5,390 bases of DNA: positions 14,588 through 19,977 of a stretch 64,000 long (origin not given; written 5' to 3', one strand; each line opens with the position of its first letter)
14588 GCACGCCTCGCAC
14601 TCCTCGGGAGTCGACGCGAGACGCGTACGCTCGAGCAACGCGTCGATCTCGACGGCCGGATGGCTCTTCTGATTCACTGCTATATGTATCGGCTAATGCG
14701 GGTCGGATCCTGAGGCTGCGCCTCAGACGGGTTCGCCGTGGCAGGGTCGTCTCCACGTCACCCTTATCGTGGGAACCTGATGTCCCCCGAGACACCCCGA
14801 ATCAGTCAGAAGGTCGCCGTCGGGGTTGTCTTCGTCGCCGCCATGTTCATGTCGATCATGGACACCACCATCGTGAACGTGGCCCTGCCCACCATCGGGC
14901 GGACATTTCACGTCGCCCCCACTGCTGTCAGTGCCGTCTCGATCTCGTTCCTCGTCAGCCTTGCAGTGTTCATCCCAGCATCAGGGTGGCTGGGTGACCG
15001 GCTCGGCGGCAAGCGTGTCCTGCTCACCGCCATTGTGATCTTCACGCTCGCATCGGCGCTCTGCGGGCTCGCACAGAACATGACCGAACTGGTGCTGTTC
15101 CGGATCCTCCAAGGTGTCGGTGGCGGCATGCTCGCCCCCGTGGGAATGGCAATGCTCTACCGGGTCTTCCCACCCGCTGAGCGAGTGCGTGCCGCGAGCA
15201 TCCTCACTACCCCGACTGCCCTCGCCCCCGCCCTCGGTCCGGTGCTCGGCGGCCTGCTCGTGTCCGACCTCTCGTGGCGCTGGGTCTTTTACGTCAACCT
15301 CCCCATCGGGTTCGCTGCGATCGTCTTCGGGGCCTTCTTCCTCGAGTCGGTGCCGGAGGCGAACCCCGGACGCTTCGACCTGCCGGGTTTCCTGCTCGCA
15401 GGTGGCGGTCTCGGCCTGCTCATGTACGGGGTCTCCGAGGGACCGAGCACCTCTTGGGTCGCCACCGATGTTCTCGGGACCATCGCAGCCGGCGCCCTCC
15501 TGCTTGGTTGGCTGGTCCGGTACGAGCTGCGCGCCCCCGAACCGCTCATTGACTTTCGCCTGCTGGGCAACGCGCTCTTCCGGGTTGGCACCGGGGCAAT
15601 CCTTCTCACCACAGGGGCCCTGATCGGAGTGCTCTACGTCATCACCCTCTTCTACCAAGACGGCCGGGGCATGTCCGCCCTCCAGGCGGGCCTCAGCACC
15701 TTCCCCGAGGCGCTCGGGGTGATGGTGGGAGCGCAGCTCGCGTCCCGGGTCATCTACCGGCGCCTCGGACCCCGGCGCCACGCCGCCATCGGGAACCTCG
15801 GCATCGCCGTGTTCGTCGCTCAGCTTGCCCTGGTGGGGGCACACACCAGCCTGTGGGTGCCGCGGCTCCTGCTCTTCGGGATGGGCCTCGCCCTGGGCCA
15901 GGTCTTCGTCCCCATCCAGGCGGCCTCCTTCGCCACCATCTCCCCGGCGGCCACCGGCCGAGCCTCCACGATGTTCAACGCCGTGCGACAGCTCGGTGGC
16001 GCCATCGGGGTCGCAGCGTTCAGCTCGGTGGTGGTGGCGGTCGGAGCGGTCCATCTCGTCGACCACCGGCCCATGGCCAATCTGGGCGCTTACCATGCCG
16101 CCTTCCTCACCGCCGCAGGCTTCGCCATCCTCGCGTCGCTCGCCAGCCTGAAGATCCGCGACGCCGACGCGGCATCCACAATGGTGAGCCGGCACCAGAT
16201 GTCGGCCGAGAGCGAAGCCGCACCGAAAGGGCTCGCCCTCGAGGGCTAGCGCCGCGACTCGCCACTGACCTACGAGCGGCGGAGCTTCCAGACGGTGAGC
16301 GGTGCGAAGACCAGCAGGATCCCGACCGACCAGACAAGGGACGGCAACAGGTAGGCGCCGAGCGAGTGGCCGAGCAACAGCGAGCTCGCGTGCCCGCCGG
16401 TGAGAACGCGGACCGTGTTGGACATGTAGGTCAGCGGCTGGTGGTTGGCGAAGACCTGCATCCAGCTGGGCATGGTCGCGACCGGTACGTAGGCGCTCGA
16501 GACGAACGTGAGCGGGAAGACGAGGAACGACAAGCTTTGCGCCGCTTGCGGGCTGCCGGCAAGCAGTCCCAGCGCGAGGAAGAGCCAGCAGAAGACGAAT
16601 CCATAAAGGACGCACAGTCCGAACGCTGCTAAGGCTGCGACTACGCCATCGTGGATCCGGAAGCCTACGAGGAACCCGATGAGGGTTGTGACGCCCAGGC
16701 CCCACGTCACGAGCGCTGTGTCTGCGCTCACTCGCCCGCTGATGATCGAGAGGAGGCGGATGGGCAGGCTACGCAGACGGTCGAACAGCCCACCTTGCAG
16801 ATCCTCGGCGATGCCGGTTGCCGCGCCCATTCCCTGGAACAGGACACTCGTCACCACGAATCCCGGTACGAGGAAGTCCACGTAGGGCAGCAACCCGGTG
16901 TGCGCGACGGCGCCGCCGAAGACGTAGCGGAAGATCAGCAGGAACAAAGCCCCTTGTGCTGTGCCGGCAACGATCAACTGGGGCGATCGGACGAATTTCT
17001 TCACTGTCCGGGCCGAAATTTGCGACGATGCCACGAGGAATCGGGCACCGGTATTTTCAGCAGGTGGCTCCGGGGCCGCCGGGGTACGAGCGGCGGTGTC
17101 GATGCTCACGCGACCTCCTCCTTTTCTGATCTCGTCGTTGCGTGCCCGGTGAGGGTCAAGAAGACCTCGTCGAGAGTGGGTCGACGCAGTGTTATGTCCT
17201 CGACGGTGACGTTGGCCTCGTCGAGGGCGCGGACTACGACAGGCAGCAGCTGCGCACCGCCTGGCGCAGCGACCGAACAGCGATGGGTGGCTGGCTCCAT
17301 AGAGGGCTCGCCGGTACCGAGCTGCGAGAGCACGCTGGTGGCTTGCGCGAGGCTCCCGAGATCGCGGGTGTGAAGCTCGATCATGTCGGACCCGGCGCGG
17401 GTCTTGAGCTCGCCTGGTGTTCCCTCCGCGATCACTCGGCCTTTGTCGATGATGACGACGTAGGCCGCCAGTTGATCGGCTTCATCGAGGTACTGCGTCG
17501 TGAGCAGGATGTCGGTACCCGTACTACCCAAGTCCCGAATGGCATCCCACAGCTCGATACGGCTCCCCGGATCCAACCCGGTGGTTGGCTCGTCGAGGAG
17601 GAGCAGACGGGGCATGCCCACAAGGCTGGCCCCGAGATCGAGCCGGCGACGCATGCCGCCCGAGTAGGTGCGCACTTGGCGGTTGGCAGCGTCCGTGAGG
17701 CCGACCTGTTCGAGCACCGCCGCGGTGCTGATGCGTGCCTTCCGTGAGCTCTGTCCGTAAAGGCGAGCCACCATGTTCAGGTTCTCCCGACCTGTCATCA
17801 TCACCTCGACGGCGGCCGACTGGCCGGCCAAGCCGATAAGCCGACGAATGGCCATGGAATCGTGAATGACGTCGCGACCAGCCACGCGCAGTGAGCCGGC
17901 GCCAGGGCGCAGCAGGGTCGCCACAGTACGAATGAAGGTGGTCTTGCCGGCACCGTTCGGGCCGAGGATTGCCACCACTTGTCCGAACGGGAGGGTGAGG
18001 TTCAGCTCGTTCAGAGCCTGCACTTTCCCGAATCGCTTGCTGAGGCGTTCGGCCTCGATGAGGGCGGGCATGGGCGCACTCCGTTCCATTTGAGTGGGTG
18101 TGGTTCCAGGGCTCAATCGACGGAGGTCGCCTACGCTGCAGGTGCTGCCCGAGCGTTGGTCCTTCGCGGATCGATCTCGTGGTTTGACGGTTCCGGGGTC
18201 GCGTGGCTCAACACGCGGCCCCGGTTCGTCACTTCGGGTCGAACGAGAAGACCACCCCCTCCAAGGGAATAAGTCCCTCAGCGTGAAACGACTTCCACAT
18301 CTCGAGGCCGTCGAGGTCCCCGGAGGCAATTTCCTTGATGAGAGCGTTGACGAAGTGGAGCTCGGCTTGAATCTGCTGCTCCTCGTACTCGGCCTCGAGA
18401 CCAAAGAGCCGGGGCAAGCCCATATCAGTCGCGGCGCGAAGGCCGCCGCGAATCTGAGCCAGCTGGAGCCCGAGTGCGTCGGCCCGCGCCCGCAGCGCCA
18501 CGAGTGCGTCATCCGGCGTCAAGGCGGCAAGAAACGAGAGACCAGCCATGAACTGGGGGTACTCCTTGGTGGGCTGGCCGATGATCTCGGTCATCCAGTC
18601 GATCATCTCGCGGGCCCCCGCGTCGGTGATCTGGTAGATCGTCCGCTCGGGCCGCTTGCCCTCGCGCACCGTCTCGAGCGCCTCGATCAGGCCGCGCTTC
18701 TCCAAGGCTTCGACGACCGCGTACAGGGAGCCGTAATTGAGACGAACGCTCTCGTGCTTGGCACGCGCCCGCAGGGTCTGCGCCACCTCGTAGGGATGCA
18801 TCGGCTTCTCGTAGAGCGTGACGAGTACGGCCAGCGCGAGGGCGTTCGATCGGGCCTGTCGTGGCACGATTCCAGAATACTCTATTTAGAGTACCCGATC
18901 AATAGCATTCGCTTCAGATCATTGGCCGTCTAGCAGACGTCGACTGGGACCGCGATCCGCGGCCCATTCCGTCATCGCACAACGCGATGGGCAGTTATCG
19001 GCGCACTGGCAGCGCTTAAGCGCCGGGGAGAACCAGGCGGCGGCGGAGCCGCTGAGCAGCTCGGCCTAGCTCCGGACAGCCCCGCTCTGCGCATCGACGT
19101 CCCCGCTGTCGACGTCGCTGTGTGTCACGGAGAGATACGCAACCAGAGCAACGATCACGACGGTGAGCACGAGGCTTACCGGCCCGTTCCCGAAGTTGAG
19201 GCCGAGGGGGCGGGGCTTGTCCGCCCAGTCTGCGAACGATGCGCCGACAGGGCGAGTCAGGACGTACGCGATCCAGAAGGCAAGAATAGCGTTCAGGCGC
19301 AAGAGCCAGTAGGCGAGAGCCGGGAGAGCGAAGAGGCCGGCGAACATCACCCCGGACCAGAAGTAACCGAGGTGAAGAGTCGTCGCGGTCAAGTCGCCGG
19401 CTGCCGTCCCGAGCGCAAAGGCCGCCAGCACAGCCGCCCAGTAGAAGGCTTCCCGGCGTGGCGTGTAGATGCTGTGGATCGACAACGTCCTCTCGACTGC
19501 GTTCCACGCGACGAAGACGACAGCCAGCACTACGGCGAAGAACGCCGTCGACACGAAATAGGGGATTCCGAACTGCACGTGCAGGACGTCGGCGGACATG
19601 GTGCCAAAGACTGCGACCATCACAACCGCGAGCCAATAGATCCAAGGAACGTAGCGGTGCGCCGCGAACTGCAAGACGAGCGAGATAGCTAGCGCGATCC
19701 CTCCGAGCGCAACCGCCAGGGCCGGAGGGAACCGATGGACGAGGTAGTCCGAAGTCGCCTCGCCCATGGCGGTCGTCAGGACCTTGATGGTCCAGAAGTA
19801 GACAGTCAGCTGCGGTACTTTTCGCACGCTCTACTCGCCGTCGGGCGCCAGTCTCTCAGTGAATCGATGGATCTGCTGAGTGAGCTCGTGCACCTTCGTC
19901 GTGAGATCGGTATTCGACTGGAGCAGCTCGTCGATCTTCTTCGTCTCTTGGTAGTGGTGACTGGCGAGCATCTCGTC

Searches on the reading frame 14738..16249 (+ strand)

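Call 9: search_protein_families(library=pfam, proteins=[window:14738-16249:+], max_evalue=0.001)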
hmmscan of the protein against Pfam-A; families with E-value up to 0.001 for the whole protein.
window:14738-16249:+ (503 aa): 2 families
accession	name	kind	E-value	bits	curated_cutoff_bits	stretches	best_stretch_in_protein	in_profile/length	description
PF07690.21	MFS_1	-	9.2e-54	183.1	33.4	1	34-424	3-346/347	Major Facilitator Superfamily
PF00083.30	Sugar_tr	-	4.3e-05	23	22.3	1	35-204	8-194/452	Sugar (and other) transporter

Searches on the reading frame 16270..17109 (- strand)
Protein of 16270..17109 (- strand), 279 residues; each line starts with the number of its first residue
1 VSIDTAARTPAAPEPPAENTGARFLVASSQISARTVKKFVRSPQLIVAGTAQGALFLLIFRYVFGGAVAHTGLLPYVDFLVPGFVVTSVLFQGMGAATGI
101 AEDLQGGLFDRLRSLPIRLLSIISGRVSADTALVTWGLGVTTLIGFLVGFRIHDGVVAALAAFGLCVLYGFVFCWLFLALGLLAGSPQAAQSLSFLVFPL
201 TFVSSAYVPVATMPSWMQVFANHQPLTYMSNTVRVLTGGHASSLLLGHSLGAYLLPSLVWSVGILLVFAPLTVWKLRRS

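Call 9: search_protein_families(library=pfam, proteins=[window:16270-17109:-], max_evalue=0.001)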
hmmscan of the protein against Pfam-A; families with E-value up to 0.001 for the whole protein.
window:16270-17109:- (279 aa): 2 families
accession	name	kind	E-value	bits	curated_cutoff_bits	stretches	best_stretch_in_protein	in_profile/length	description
PF01061.29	ABC2_membrane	-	2.5e-24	86.4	26.9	1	31-235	6-208/211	ABC-2 type transporter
PF12698.13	ABC2_membrane_3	-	1.5e-09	37.9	31.6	1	76-274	160-343/347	ABC-2 family transporter protein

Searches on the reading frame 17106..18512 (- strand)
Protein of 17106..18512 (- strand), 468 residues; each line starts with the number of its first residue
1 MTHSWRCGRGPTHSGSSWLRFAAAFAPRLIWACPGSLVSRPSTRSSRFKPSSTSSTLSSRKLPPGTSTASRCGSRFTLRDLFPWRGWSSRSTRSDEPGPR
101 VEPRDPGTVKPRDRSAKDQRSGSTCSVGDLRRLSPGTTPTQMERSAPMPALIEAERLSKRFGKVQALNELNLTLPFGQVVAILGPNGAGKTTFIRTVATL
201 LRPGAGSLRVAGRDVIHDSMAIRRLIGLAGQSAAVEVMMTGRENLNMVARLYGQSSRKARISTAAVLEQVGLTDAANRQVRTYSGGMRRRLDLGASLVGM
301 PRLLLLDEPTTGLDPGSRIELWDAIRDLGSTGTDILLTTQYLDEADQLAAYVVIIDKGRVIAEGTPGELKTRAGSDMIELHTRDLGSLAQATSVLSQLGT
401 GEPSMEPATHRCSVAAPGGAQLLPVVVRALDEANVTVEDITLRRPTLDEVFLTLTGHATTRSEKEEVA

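Call 9: search_protein_families(library=pfam, proteins=[window:17106-18512:-], max_evalue=0.001)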
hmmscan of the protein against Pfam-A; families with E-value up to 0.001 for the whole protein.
window:17106-18512:- (468 aa): 3 families
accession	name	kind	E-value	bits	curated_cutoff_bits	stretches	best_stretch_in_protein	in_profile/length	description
PF00005.33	ABC_tran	-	4.4e-28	99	25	1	167-311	1-137/137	ABC transporter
PF13304.12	AAA_21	-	7.8e-13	49.6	27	1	266-340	221-298/304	AAA domain, putative AbiEii toxin, Type IV TA system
PF13732.12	DrrA1-3_C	-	5.6e-06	27.4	27.4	1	364-453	1-79/81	ATP-binding protein DrrA1-3-like, C-terminal domain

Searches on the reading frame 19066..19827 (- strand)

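Call 9: search_protein_families(library=pfam, proteins=[window:19066-19827:-], max_evalue=0.001)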
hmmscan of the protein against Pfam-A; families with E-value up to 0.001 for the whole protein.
window:19066-19827:- (253 aa): 1 family
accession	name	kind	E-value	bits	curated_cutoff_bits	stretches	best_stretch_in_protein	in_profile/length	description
PF03988.17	DUF347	-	3.6e-50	168.4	28.2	4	183-235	1-49/52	Repeat of Unknown Function (DUF347)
